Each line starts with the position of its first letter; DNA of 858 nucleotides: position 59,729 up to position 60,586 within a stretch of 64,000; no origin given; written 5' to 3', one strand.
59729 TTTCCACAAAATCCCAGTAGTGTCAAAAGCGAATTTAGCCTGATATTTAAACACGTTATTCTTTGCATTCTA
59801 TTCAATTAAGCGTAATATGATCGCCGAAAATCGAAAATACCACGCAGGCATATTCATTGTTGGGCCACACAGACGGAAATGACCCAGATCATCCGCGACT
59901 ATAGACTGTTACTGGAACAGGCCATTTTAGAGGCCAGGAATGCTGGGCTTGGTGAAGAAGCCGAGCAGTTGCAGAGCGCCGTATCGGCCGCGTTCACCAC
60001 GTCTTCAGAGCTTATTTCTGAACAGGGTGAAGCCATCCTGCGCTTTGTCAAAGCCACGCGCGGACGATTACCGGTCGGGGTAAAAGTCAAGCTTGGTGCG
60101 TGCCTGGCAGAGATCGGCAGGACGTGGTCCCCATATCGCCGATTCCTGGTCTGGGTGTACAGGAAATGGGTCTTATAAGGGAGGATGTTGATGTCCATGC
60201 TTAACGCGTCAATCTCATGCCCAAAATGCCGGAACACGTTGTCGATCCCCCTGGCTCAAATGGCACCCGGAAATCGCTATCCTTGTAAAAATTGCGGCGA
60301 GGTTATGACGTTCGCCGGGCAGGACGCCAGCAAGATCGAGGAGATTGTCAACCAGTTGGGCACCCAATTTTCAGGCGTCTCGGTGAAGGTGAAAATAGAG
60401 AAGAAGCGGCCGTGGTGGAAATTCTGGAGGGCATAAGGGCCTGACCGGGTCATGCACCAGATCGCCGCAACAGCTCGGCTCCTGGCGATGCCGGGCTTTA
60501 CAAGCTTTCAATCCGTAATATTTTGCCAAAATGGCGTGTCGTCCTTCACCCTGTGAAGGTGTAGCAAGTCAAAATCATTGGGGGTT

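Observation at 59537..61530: Low-GC three-gene islet without mobility genes, inserted between core genes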

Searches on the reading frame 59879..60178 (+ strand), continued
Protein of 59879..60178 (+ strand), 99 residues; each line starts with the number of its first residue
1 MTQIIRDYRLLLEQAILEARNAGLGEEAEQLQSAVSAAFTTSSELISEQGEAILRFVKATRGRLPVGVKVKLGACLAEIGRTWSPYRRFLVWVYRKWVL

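Call 64: search_solved_structures(query=A6, max_evalue=1)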
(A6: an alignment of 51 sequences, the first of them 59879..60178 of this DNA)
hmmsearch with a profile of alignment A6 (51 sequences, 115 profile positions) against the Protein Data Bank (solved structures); distinct sequences matched with E-value up to 1: 3.
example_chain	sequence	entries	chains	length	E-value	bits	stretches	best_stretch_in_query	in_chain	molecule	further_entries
8fnu_A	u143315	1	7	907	0.048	16.5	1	19-106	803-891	KAP NTPase domain-containing protein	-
4cpc_A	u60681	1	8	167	0.096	15.5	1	46-100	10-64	SYNAPTONEMAL COMPLEX PROTEIN 3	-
9gwu_B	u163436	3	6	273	0.35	13.8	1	49-97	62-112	Sulfoquinovose 1-dehydrogenase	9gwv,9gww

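Call 65: search_protein_families(library=pfam, alignment_id=A6, max_evalue=0.01)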
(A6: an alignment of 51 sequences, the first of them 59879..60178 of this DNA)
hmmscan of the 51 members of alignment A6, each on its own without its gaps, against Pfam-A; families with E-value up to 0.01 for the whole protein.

A. member 1, window:59879-60178:+ (99 aa): 0 families

B. families by the number of members that match (of 51 scanned): 5 families
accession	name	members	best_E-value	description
PF13248.11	Zn_ribbon_3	2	0.0014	zinc-ribbon domain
PF12760.12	Zn_ribbon_IS1595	1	0.0016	Transposase zinc-ribbon domain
PF07191.17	Zn_ribbon_6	1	0.0032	Double zinc ribbon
PF09723.15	Zn_ribbon_8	1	0.0044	Zinc ribbon domain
PF13717.11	Zn_ribbon_4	1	0.0076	zinc-ribbon domain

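Call 82: search_dna_similar(query=window:59879-60178:+, collection=plasmids, mode=protein, max_evalue=0.001, max_rows=10)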
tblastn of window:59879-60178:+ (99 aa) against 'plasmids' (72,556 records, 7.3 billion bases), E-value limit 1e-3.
No match.

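Call 83: search_dna_similar(query=window:59879-60178:+, collection=phages, mode=protein, max_evalue=0.001, max_rows=10)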
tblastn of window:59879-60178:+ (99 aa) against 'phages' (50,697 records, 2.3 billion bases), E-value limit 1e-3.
No match.

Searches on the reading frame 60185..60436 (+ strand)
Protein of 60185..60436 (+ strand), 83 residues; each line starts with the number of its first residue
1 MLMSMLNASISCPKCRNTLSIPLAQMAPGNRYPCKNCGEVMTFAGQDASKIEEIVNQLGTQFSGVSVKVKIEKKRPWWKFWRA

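Call 4: search_protein_families(library=pfam, proteins=[window:60185-60436:+], max_evalue=0.1)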
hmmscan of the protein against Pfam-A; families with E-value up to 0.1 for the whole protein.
window:60185-60436:+ (83 aa): 8 families
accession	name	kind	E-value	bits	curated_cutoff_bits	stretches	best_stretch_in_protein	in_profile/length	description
PF13717.11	Zn_ribbon_4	-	0.014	15.8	30.3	1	10-41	3-35/36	zinc-ribbon domain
PF25206.1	DUF7836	-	0.021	15.1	26.7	1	10-41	8-40/59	Domain of unknown function (DUF7836)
PF18439.7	zf_UBZ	-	0.042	14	25.6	0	31-41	2-12/32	Ubiquitin-Binding Zinc Finger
PF01363.27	FYVE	-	0.053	14.1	27.8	1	9-42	8-35/67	FYVE zinc finger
PF12760.12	Zn_ribbon_IS1595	-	0.054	13.9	25.4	1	10-38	19-44/46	Transposase zinc-ribbon domain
PF13005.12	zf-IS66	-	0.059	14.2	27.3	0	34-55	4-26/46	zinc-finger binding domain of transposase IS66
PF23454.1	Zn_ribbon_Brz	-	0.075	14.1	27.9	0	8-24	4-20/58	Transcriptional regulator Brz zinc beta ribbon domain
PF24277.2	DmsR_N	-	0.098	13.2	27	0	40-68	110-138/143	DmsR, N-terminal domain-like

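Call 5: search_protein_families(library=ncbifam, proteins=[window:60185-60436:+], max_evalue=0.1)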
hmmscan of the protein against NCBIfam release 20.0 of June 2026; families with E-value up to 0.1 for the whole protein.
window:60185-60436:+ (83 aa): 6 families
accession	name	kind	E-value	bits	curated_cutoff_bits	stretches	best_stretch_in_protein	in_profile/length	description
NF047912.1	ECs_2282_CxxC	subfamily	0.00055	19.8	37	1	9-44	2-40/60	ECs_2282 family putative zinc-binding protein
NF041374.1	GDCCVxC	domain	0.0042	17.3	40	1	9-41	2-34/58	GDCCVxC domain-containing (seleno)protein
NF041070.1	carrier_LysW_Arch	domain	0.038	14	75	1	10-52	3-44/57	alpha-aminoadipate/glutamate carrier protein LysW/ArgW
NF001608.0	PRK00398.1-6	equivalog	0.066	13.1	84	0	32-43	4-15/46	DNA-directed RNA polymerase subunit P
NF041909.1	HVO_2753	equivalog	0.081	12.8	80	0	5-38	22-55/59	HVO_2753 family zinc finger protein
NF045635.1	isoglutsynth_MurT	equivalog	0.099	11.5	800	0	9-57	202-250/447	lipid II isoglutaminyl synthase subunit MurT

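Call 10: find_homologous_proteins(query=window:60185-60436:+, max_evalue=0.01)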
Query window:60185-60436:+ (83 aa): 4 proteins with E <= 0.01 among 5 candidates.
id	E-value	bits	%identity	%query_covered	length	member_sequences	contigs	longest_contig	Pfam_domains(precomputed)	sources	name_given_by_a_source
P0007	1.6e-49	183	100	98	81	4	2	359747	-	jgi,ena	-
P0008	2.8e-40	153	86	98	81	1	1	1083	-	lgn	-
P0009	1.6e-36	141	75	98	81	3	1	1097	-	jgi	jgi:hypothetical protein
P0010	4.2e-29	118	79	81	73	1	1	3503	-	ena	-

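Call 13: find_encoding_contigs(protein=P0010, flank=10000)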
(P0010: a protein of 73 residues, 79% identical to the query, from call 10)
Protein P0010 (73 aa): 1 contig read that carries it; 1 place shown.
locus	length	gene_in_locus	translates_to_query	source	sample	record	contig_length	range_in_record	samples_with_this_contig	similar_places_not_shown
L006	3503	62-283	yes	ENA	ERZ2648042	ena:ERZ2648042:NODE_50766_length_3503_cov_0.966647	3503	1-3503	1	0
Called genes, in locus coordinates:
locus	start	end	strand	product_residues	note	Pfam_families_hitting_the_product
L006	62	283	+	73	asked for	-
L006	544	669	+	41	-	-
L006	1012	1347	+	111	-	-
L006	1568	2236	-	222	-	PF00027:cNMP_binding, PF13545:HTH_Crp_2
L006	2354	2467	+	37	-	PF03063:Prismane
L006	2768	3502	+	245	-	?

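Call 32: search_protein_families(library=padloc, proteins=[window:60191-60436:+], max_evalue=0.1)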
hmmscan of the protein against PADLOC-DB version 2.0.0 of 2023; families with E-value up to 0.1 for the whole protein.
window:60191-60436:+ (81 aa): 0 families

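Call 33: search_protein_families(library=phrogs, proteins=[window:60191-60436:+], max_evalue=0.1)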
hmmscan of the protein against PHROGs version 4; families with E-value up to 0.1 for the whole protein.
window:60191-60436:+ (81 aa): 9 families
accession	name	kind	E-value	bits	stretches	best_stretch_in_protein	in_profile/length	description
phrog_17317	-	unknown function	0.0013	19.4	1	30-43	7-20/31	-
phrog_2834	-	unknown function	0.0036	18.2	0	7-26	49-68/78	-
phrog_19102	-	unknown function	0.0088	17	0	27-38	25-36/38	-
phrog_17221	-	unknown function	0.033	15.2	0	30-40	39-49/51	-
phrog_5602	-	unknown function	0.033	14.9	0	6-37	17-50/60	-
phrog_4852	-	unknown function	0.045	14.4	1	3-51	9-48/194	-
phrog_1191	-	integration and excision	0.072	14.2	1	5-39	3-39/90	transposase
phrog_9414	-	unknown function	0.092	13.8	0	9-55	6-52/71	-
phrog_4875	-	unknown function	0.099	13.8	0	6-63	11-59/77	-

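Call 45: predict_structure(alignment_id=A3)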
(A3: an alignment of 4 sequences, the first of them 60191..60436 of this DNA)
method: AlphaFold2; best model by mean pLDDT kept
length: 81 residues; sequences in the alignment: 4
mean_pLDDT: 60.0   pTM: 0.34
mean pLDDT of the five models: 60.0, 58.3, 57.9, 57.3, 54.7
residues with pLDDT >= 90: 0; 70-90: 23; 50-70: 33; < 50: 25
segments of 3 or more residues with pLDDT < 50: 59-75, 79-81
pLDDT, mean of each block of 10 residues (from residue 1): 63 74 69 77 55 55 42 46 42
secondary structure, 60 per line:
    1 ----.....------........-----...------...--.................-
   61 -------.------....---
elements in order: E5-9 E16-20 E29-31 E38-40 H43-59 H75-78

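Call 49: find_encoding_contigs(protein=P0009, flank=5000, max_places=4)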
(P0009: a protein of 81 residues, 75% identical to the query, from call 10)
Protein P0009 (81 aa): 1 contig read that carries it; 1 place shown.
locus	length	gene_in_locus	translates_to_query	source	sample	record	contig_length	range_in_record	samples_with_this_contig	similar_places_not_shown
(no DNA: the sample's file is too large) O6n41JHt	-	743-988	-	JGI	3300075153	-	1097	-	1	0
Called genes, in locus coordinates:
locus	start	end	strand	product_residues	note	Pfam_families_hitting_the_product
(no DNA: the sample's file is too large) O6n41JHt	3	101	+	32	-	?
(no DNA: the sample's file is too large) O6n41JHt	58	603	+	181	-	-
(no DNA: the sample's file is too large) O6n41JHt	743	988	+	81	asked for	-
